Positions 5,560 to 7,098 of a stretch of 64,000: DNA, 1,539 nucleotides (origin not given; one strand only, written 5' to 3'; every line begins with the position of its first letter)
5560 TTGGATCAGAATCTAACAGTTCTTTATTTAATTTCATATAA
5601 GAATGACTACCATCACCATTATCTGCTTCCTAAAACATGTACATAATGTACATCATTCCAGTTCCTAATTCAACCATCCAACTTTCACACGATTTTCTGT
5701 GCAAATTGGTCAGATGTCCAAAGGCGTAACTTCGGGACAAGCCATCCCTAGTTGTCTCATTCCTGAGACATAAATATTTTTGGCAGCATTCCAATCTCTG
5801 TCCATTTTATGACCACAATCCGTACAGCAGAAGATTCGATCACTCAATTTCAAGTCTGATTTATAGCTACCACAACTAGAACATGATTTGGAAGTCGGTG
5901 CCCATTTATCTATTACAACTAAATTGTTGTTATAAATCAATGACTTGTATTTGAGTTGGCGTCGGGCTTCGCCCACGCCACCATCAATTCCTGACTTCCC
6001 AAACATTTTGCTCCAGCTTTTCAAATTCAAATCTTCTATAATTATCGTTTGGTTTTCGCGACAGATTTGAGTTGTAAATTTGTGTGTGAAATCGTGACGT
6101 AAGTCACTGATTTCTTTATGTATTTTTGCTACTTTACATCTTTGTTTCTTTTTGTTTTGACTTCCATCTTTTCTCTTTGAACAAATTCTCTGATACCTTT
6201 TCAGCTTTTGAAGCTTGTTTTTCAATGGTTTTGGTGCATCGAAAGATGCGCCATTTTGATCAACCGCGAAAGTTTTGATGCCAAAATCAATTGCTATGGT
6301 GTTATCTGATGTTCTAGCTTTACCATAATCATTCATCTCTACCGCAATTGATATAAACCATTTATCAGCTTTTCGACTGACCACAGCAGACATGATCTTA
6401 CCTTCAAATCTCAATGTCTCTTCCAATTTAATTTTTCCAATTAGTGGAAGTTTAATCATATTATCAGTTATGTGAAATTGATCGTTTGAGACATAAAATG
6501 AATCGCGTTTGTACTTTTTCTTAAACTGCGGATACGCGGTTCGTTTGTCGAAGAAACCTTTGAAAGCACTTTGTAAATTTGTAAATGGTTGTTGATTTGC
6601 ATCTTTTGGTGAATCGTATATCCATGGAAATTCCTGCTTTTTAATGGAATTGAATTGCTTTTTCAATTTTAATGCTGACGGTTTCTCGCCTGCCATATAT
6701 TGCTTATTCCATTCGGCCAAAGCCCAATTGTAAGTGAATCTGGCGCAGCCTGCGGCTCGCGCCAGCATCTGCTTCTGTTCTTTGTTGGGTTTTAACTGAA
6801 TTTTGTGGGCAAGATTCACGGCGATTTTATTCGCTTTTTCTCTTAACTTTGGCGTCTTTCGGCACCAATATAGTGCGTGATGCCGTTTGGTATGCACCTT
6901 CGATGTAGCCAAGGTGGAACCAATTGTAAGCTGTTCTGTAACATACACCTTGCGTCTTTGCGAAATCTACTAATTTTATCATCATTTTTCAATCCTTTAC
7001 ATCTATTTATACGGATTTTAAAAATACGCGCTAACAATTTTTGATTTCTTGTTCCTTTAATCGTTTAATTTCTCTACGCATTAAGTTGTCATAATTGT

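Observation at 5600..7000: Solo TnpB with a decapitated TnpA (HTH-only remnant): possible domesticated RNA-guided nuclease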

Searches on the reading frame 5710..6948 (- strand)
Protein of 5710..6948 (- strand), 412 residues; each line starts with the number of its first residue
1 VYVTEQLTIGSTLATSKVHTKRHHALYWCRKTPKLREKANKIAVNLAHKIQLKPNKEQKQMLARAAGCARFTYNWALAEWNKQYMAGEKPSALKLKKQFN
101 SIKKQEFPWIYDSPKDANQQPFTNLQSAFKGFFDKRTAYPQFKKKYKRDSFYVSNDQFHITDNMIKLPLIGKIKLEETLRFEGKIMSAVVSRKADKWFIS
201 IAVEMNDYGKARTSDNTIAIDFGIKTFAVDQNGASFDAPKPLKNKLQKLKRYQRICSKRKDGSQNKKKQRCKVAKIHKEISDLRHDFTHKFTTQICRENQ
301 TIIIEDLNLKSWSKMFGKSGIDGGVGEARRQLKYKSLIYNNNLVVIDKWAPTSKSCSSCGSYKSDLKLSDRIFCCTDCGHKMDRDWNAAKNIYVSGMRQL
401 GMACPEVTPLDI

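Call 4: search_protein_families(library=pfam, proteins=[window:5710-6948:-], max_evalue=1)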
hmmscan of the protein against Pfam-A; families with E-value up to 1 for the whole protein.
window:5710-6948:- (412 aa): 5 families
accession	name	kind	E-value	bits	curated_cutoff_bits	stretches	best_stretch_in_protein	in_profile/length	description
PF01385.25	OrfB_IS605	-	2e-25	89.8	30.5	1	200-311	1-115/120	Probable transposase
PF07282.18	Cas12f1-like_TNB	-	2.2e-18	66.6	26.3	1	327-392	3-60/60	Cas12f1-like, TNB domain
PF12323.14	HTH_OrfB_IS605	-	3.5e-17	62.1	21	1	45-89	3-47/47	Helix-turn-helix domain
PF01481.21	Arteri_nucleo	-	0.013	16.3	22.1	1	233-299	8-73/116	Arterivirus nucleocapsid protein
PF24458.1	DUF7573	-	0.94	9.9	30.2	0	348-378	6-36/39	Domain of unknown function (DUF7573)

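Call 7: search_dna_similar(query=window:5710-6822:-, collection=phages, mode=protein, max_rows=30)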
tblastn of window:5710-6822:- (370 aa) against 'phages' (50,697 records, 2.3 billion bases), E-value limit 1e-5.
Records with a match: 413; places in all: 632; records where one place covers at least 80% of the query: 369.
Best place of each record, by identity: <60% 413.
By first word of the organism name: Staphylococcus 93; Mycobacterium 44; Lactobacillus 23; Helicobacter 22; Bacteriophage 21; Bacillus 18; Streptococcus 16; Prevotella 15; Campylobacter 11; Ralstonia 11; and 44 more.
By host as written in the record: - 50; Mycobacterium smegmatis mc2 155 29; Staphylococcus aureus 28; Prevotella sp. 15; Helicobacter pylori 14; Lactobacillus plantarum 10; Mycobacterium smegmatis mc#155 8; Ralstonia pseudosolanacearum I-31 (MT043) 8; and 139 more.
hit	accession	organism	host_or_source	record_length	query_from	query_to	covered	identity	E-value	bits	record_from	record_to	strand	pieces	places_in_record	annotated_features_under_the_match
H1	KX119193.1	Helicobacter phage FrB58M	Helicobacter pylori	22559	1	370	100%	38.6%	7e-66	231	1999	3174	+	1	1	mobile element protein | TnpA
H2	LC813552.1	Helicobacter phage KHP30T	Helicobacter pylori NY43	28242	1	370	100%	38.4%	2e-66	233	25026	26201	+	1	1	tnpB: IS200/IS605 family element RNA-guided endonuclease TnpB | IS607 family transposase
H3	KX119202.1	Helicobacter phage Pt1293U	Helicobacter pylori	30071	1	370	100%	37.9%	2e-64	227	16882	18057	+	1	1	mobile element protein (x2)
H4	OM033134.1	Aeromonas phage phiA009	Aeromonas sp.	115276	5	358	96%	38.3%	2e-51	189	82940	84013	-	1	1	transposase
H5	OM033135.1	Aeromonas phage phiA019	Aeromonas sp.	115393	5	358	96%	38.3%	2e-51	189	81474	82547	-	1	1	transposase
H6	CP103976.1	Clostridioides phage HGP05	Clostridioides difficile HGP05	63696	5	369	99%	37.0%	7e-52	191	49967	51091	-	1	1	record has no annotation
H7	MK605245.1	Nodularia phage vB_NspS-kac68v161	Nodularia spumigena kac68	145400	2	350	94%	38.6%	1e-56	205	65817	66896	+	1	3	transposase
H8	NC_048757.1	Nodularia phage vB_NspS-kac68v161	Nodularia spumigena kac68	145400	2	350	94%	38.6%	1e-56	205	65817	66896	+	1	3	transposase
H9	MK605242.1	Nodularia phage vB_NspS-kac65v151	Nodularia spumigena KAC65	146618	2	350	94%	38.6%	1e-56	205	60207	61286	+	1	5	transposase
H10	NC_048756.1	Nodularia phage vB_NspS-kac65v151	Nodularia spumigena KAC65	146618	2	350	94%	38.6%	1e-56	205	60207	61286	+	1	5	transposase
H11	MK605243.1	Nodularia phage vB_NspS-kac65v161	Nodularia spumigena KAC65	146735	2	350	94%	38.6%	1e-56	205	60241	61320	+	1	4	transposase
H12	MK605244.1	Nodularia phage vB_NspS-kac65v162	Nodularia spumigena KAC65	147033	2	350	94%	38.6%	1e-56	205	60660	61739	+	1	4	transposase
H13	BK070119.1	Bacteriophage sp.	Helicobacter felis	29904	2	370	100%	36.3%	1e-35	230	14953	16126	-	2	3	none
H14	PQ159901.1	Helicobacter phage Pt11468_1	Helicobacter pylori Pt11468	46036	1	370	94%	38.6%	1e-54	238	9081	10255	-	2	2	mobile element protein (x2)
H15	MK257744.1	Thermus phage YS40_Isch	Thermus thermophilus HB8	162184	5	370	99%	36.3%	2e-43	166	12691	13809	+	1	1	IS200/IS605 family transposase ISCsa5 | Transposase IS200 like protein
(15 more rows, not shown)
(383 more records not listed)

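Call 10: search_protein_families(library=ncbifam, proteins=[window:5710-6822:-], max_evalue=1)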
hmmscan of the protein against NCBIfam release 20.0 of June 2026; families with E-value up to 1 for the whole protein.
window:5710-6822:- (370 aa): 7 families
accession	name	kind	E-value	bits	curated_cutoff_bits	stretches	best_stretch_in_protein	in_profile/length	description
NF038281.1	IS200_TnpB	exception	1.6e-90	303.9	425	1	5-354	3-359/360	IS200/IS605 family element RNA-guided endonuclease TnpB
NF040570.1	guided_TnpB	subfamily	1.4e-75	255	100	1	7-350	2-386/389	RNA-guided endonuclease TnpB family protein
NF038280.1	IS607_TnpB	exception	7.5e-61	206.4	350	1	5-362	5-400/431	IS607 family element RNA-guided endonuclease TnpB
NF038192.1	V_cas_c2c8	exception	2e-20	73.3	350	1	38-269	117-381/457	type V CRISPR-associated protein C2c8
NF049972.1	CRISPR_Cas12f2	exception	1.1e-08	34.4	450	1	154-351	308-516/524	type V CRISPR-associated effector Cas12f2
TIGR01766.2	TIGR01766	domain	0.001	19.5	32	1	240-269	3-37/82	IS200/IS605 family accessory protein TnpB-related protein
TIGR02018.2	his_ut_repres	equivalog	0.049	13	220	0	206-274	46-118/226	histidine utilization transcriptional repressor HutC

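Call 11: search_protein_families(library=phrogs, proteins=[window:5710-6822:-], max_evalue=1)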
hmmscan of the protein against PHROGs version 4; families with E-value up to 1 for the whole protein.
window:5710-6822:- (370 aa): 8 families
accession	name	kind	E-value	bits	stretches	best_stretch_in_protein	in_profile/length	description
phrog_506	-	integration and excision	1.2e-102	345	1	3-359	7-369/403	transposase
phrog_13964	-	integration and excision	2.8e-53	181.9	1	3-235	2-237/237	transposase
phrog_12300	-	integration and excision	1.2e-45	156.9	1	118-354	5-241/286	transposase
phrog_17087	-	unknown function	5.2e-29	102.2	1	226-358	2-136/141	-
phrog_25073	-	unknown function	7.2e-14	52.8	1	5-107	6-110/114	-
phrog_6495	-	unknown function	0.05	14.6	1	328-355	3-30/81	-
phrog_10714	-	unknown function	0.11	13.7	1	313-343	72-102/109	-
phrog_22543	-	unknown function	0.98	10.9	1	307-343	58-100/105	-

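Call 24: find_related_loci(query=window:5710-6822:-, collection=viral_contigs, flank=4000)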
Query window:5710-6822:- (370 aa) in viral_contigs; peptide patterns used: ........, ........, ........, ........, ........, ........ (x = any residue, [..] = any of these).
9 stretches matched a pattern; 2 encode a relative of the query (tblastn E <= 1e-3); 2 distinct loci.
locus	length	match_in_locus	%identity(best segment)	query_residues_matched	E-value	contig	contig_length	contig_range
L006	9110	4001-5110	86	1-370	0e+0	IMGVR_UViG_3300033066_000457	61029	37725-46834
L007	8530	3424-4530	81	2-370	0e+0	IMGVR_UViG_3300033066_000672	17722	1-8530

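Call 36: search_solved_structures(query=window:5710-6822:-, max_evalue=0.001, show_alignments=2)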
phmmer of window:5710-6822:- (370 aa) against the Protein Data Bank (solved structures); distinct sequences matched with E-value up to 0.001: 16.
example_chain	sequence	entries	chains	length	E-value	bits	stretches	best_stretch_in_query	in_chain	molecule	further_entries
9yyg_A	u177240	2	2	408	2.2e-54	188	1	6-355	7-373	AI-designed RNA-guided nuclease | AI-generated RNA-guided nuclease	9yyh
8bf8_A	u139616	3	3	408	6.3e-47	163.5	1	3-355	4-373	RNA-guided DNA endonuclease TnpB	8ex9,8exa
8h1j_A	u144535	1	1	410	6.3e-47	163.5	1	3-355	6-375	RNA-guided DNA endonuclease TnpB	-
8iaz_A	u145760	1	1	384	2.9e-43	151.4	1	6-350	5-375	Transposase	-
9j09_A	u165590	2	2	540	3.6e-23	85.3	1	140-355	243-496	Transposase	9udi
9jfq_A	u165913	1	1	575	8.5e-15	57.8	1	231-359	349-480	LaTranC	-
9jfo_A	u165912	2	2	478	9.8e-15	57.6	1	231-354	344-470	LaTranC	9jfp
9b0l_P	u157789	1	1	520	1.4e-09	40.6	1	198-356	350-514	TnpB-like protein L79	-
8hr5_A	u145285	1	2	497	3.9e-08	35.9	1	200-354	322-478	Transposase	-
8j3r_A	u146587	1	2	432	5.4e-08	35.4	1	130-355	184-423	Transposase IS605 OrfB C-terminal domain-containing protein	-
8j12_A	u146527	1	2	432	5.8e-08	35.3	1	149-355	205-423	Transposase IS605 OrfB C-terminal domain-containing protein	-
8j1j_A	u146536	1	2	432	1.2e-07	34.3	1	149-355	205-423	Transposase IS605 OrfB C-terminal domain-containing protein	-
7wju_A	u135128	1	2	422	3.8e-07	32.6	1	220-355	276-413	OrfB_Zn_ribbon domain-containing protein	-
8dzj_A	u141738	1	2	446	4.4e-07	32.4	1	220-355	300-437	OrfB_Zn_ribbon domain-containing protein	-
9nzq_A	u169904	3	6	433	6.2e-06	28.6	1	190-355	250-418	Cas12f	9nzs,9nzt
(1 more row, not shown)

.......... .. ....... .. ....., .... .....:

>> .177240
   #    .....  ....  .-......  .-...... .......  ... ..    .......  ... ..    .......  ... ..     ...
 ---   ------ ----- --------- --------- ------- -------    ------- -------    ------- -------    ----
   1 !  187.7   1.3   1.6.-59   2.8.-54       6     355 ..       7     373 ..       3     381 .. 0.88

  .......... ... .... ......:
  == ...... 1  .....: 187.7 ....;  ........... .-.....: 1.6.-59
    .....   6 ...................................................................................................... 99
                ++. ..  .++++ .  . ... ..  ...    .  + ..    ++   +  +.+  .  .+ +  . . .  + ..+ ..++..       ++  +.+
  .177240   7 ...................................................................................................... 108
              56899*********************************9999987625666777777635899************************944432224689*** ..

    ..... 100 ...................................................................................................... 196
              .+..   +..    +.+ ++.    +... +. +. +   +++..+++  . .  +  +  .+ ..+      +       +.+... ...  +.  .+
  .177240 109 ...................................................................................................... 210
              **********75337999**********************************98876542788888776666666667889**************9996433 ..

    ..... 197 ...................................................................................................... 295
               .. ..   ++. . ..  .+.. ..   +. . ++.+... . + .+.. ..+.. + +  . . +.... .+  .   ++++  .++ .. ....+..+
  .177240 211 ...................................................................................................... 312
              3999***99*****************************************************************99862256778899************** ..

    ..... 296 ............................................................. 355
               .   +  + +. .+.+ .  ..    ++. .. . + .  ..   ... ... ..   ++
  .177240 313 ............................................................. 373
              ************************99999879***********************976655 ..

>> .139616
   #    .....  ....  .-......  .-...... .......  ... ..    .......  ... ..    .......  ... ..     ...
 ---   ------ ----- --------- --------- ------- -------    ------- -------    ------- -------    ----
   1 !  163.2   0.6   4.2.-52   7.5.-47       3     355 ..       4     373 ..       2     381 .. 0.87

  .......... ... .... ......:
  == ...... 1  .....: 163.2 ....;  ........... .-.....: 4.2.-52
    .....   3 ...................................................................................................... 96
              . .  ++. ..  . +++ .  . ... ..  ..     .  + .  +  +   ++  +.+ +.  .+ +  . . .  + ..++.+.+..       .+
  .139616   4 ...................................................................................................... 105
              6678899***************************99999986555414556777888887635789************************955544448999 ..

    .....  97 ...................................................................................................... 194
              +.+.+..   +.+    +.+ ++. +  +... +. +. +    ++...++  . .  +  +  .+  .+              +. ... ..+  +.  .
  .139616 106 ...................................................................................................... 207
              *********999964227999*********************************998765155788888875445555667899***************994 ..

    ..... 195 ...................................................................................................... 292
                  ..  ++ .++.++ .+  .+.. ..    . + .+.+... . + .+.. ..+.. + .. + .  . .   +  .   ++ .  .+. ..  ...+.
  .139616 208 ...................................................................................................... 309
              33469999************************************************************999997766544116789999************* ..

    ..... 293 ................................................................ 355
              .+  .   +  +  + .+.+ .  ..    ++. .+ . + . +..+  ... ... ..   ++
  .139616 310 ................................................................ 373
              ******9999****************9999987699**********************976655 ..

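Call 41: get_annotated_region(hit=H2, flank=1500)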
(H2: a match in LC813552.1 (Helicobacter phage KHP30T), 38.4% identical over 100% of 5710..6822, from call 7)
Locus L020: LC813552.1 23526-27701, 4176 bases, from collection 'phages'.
description: Helicobacter phage KHP30T DNA, complete genome.
organism: Helicobacter phage KHP30T (NCBI taxid 3137469)
taxonomy: Viruses
host: Helicobacter pylori NY43; source: Isolates from Helicobacter phage KHP30 culture; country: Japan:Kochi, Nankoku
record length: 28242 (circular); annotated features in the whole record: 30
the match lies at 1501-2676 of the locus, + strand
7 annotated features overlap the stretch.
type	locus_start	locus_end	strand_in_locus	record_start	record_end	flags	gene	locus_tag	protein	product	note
CDS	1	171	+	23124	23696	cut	-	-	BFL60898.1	hypothetical protein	HphKHP30T_240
CDS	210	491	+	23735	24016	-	-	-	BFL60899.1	hypothetical protein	HphKHP30T_250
CDS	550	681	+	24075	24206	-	-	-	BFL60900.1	hypothetical protein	HphKHP30T_260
CDS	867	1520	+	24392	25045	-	-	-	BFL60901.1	IS607 family transposase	HphKHP30T_270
CDS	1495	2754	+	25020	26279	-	tnpB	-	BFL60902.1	IS200/IS605 family element RNA-guided endonuclease TnpB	HphKHP30T_280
CDS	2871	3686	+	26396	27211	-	-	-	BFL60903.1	hypothetical protein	HphKHP30T_290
CDS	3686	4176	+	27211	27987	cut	-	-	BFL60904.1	hypothetical protein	HphKHP30T_300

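Call 61: find_homologous_proteins(query=window:5710-6822:-, max_evalue=1e-40)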
Query window:5710-6822:- (370 aa): 3038 proteins with E <= 1e-40 among 5473 candidates; the best 120 are listed.
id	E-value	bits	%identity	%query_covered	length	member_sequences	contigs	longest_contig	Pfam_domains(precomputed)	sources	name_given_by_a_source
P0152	2.5e-251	851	100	100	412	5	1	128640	PF12323.15,PF01385.26,PF07282.19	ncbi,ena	-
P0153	3.5e-215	732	86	100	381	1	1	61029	PF12323.15,PF01385.26,PF07282.19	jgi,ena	-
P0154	3.9e-211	719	85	99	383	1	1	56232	PF12323.15,PF01385.26,PF07282.19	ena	-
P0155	1.9e-204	697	82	99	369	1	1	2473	PF12323.15,PF01385.26,PF07282.19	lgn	-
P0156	1.1e-203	694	81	100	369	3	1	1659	PF12323.15,PF01385.26,PF07282.19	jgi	-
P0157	7.9e-202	688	81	100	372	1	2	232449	PF12323.15,PF01385.26,PF07282.19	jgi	jgi:putative transposase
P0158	2.0e-201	687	81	99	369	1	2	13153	PF12323.15,PF01385.26,PF07282.19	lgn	-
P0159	1.0e-199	681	84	95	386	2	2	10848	PF12323.15,PF01385.26,PF07282.19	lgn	-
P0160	1.8e-199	680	81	99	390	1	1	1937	PF12323.15,PF01385.26,PF07282.19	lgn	-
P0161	3.2e-179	614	75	99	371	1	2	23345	PF12323.15,PF01385.26,PF07282.19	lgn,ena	-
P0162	1.7e-140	486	61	96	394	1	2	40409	PF12323.15,PF01385.26,PF07282.19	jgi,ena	jgi:putative transposase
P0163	6.4e-136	471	58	97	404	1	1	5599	PF12323.15,PF01385.26,PF07282.19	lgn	-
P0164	1.3e-133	464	57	98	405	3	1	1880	PF12323.15,PF01385.26,PF07282.19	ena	-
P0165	1.8e-132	460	57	97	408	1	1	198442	PF12323.15,PF01385.26,PF07282.19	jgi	-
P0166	3.4e-132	459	57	97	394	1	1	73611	PF12323.15,PF01385.26,PF07282.19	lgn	-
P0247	3.7e-112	393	51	98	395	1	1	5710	PF12323.15,PF01385.26,PF07282.19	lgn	-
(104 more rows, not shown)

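Call 62: list_cluster_members(proteins=[P0152, P0001])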
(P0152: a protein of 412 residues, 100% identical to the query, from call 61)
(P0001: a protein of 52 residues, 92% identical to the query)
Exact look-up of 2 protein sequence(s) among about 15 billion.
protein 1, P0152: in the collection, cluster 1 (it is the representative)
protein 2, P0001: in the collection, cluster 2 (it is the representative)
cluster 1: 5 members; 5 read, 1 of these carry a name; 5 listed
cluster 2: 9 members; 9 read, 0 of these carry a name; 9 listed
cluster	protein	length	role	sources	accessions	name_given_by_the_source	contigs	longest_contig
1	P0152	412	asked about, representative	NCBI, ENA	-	-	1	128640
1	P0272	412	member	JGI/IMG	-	putative transposase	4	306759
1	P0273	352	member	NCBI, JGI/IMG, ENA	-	-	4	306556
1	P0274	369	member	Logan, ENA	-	-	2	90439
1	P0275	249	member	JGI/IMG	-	-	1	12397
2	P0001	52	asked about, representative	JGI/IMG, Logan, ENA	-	-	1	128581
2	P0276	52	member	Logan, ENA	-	-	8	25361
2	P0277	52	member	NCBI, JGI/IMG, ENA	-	-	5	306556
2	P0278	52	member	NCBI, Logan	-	-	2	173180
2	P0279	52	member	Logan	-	-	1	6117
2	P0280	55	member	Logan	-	-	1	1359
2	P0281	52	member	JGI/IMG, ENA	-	-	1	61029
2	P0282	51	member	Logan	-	-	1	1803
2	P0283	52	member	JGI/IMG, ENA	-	-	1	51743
